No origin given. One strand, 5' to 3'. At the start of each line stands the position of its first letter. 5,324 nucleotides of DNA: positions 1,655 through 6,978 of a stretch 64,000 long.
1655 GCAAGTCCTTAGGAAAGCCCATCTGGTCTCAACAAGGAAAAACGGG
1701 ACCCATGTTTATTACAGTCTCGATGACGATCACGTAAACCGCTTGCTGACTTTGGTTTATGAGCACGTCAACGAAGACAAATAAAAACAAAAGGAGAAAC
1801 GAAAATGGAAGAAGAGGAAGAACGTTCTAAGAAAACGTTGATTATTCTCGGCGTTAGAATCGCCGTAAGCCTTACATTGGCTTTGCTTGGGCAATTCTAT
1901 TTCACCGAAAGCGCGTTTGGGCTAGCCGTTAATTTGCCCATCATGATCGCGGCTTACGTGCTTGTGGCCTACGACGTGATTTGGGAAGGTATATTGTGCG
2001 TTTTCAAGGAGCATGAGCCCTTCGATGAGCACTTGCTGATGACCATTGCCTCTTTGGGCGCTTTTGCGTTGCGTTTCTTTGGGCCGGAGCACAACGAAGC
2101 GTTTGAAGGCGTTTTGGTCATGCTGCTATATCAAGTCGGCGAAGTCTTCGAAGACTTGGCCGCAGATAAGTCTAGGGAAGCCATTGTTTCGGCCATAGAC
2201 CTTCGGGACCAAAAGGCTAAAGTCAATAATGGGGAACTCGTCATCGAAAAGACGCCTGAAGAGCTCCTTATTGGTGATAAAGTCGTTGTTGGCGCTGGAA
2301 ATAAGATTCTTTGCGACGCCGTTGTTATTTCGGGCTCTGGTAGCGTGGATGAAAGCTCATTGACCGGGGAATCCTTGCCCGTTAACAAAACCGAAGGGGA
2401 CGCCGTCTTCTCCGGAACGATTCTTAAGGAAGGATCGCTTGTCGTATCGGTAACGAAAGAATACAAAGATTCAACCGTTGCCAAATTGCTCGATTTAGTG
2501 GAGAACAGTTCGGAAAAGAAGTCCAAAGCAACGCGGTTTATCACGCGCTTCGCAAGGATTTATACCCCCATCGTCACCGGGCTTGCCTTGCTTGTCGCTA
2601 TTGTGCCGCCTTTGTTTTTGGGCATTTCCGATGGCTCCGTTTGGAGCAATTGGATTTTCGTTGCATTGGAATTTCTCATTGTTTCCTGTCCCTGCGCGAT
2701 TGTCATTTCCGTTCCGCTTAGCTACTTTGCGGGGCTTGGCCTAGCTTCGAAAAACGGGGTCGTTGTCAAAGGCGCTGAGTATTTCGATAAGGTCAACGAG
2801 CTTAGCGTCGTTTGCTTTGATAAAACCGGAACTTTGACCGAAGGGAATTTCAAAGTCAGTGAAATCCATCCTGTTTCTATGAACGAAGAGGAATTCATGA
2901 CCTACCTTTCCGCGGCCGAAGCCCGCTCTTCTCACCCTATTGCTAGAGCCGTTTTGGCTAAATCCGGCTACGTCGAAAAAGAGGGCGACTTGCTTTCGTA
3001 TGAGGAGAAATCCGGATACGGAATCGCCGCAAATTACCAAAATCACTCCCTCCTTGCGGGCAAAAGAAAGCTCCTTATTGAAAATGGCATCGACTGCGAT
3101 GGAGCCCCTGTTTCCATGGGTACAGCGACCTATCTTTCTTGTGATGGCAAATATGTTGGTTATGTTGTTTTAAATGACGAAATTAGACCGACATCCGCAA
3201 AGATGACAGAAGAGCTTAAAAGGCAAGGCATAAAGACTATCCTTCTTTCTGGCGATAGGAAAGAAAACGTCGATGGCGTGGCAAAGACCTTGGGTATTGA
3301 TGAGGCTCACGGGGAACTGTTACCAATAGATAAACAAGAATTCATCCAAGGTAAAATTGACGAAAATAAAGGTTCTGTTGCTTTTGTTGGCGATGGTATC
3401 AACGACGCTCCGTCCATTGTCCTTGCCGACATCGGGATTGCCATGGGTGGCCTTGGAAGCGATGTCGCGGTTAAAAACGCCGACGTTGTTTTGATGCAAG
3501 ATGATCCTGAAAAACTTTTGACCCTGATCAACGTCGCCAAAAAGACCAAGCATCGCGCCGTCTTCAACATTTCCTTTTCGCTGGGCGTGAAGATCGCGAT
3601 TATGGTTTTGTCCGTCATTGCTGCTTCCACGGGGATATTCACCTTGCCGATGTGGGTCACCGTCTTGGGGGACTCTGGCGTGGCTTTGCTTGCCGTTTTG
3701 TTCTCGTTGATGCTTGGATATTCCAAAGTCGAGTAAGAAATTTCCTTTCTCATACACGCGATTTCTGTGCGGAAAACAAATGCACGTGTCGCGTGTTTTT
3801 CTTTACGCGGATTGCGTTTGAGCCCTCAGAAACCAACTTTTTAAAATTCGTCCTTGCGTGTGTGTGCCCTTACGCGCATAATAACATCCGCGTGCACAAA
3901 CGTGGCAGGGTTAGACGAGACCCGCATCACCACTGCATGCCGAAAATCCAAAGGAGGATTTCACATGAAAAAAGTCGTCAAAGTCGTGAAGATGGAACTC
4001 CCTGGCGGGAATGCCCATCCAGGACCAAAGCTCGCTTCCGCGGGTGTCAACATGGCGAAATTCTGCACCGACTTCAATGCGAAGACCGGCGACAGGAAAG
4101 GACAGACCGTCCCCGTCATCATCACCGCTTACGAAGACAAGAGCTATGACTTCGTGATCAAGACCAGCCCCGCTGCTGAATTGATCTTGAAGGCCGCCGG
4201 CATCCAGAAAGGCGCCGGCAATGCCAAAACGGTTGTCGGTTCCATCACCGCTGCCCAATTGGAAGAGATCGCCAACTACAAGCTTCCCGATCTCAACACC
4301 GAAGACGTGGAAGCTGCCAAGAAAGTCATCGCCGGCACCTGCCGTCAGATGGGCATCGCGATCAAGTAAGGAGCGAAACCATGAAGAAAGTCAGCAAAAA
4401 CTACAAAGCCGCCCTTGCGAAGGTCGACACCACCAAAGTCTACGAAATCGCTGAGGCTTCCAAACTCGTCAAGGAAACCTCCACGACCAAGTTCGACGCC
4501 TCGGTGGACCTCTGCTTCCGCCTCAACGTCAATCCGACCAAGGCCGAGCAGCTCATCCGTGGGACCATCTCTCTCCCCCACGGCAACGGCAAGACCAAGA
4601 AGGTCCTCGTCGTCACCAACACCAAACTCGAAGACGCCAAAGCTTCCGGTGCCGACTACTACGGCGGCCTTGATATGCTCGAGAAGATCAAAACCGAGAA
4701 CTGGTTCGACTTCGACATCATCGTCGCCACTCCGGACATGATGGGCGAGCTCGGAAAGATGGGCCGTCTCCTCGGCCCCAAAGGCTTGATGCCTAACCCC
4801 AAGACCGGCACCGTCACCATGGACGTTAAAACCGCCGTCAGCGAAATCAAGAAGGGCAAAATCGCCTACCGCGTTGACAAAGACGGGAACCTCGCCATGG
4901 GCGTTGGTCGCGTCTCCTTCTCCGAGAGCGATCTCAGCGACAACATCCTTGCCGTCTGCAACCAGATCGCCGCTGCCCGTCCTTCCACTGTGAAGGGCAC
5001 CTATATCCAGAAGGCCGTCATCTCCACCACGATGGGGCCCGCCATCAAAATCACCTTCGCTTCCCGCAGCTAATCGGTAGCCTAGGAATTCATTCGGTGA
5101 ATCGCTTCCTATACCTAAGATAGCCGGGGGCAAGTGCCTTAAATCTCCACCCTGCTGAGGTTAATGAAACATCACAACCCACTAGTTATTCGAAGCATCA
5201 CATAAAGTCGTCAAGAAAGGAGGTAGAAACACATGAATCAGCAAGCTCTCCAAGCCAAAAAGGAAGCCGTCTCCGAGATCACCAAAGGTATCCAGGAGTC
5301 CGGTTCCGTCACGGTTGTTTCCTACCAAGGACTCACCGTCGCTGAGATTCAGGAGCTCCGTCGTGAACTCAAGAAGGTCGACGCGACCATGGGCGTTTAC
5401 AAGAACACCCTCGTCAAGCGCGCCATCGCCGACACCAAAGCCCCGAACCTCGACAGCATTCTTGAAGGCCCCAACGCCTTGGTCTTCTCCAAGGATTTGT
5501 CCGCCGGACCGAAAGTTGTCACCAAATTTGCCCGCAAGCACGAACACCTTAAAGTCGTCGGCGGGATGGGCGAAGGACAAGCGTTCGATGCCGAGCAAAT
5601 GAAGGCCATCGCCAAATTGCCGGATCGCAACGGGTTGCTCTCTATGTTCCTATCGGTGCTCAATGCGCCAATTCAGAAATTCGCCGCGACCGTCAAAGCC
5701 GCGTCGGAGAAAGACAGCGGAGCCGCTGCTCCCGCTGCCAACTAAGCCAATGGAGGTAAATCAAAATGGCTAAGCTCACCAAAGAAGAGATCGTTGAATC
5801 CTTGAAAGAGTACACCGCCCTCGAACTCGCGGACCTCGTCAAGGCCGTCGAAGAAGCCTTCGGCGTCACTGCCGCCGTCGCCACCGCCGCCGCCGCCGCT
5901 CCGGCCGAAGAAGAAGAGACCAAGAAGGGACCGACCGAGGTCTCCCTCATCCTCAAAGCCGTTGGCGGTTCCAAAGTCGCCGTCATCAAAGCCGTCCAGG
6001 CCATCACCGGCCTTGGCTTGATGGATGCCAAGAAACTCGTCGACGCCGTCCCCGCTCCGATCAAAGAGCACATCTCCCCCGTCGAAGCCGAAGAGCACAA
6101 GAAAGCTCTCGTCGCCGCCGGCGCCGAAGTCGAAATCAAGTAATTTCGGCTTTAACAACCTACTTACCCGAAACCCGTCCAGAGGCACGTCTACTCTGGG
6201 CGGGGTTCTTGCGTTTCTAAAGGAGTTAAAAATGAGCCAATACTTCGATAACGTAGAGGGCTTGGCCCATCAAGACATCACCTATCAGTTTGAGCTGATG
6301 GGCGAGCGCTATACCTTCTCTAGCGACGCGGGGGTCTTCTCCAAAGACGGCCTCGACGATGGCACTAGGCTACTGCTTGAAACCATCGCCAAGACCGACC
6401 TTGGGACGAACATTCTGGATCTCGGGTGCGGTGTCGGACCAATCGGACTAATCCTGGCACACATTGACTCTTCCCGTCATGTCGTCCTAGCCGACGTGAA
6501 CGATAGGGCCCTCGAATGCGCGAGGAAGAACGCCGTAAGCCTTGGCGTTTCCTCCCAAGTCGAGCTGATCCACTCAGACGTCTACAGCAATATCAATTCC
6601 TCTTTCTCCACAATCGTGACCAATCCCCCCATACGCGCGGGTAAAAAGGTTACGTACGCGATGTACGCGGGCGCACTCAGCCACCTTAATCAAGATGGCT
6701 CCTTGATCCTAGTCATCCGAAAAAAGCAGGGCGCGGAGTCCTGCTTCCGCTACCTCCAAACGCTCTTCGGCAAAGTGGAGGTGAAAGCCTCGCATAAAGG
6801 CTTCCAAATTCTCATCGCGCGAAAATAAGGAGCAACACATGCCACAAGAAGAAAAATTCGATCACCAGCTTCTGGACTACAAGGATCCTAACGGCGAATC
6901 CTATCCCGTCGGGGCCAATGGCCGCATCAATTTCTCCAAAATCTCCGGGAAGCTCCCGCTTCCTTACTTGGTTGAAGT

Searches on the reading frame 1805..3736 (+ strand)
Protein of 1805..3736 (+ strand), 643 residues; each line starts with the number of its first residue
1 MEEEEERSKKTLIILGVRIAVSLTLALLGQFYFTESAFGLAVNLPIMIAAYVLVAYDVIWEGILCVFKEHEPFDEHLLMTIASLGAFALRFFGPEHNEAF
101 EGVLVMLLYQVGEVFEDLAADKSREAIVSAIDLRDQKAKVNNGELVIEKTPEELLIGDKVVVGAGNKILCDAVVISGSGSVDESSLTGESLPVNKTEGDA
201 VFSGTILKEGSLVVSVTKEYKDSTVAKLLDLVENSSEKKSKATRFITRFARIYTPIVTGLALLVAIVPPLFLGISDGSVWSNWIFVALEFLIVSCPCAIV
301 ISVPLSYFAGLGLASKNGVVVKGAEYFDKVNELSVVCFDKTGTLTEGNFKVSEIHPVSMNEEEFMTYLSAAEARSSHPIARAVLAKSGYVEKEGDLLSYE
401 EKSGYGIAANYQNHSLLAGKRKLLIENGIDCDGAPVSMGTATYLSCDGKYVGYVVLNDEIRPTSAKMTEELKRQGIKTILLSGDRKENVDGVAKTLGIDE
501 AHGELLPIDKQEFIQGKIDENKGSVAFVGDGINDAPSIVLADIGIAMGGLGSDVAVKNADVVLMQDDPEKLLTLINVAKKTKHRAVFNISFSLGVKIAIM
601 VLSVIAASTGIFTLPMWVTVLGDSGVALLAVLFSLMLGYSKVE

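Call 76: search_protein_families(library=pfam, proteins=[window:1805-3736:+], max_evalue=0.00001)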
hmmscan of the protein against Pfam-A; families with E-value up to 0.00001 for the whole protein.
window:1805-3736:+ (643 aa): 2 families
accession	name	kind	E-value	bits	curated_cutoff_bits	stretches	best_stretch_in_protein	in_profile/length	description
PF00122.25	E1-E2_ATPase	-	9.9e-47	159.2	28.1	1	133-316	2-180/181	E1-E2 ATPase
PF00702.32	Hydrolase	-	8.4e-27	95.2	26.4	1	335-541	3-190/191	haloacid dehalogenase-like hydrolase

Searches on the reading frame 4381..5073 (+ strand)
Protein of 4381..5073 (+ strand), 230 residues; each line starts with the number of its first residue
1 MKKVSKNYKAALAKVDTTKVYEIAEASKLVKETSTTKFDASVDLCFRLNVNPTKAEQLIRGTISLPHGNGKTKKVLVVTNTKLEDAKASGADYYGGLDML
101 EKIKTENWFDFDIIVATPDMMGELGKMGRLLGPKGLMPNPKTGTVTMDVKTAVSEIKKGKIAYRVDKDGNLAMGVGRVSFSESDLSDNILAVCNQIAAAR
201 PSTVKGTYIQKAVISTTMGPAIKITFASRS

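Call 76: search_protein_families(library=pfam, proteins=[window:4381-5073:+], max_evalue=0.00001)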
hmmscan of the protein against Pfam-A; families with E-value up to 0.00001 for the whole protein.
window:4381-5073:+ (230 aa): 1 family
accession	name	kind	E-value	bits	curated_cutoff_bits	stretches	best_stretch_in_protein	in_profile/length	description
PF00687.26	Ribosomal_L1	-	1.4e-60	204.8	32.2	1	30-220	1-198/198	Ribosomal protein L1p/L10e family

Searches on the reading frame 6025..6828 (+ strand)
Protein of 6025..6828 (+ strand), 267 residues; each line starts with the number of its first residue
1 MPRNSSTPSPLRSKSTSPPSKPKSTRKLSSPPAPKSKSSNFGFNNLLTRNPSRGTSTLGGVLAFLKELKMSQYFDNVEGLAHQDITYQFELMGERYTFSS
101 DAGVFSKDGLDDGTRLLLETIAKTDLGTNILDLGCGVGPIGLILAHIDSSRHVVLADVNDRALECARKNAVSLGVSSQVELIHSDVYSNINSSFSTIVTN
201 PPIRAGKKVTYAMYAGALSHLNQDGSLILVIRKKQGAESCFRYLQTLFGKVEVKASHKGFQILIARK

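Call 76: search_protein_families(library=pfam, proteins=[window:6025-6828:+], max_evalue=0.00001)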
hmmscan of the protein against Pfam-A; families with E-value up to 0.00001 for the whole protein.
window:6025-6828:+ (267 aa): 3 families
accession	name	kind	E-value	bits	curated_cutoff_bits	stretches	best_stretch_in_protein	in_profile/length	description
PF05175.20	MTS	-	5.1e-45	153.6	23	1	96-263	2-169/170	Methyltransferase small domain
PF13847.12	Methyltransf_31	-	7.9e-09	35.8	27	1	127-201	4-82/145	Methyltransferase domain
PF13649.12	Methyltransf_25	-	2.9e-07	31.5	27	1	130-222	1-94/97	Methyltransferase domain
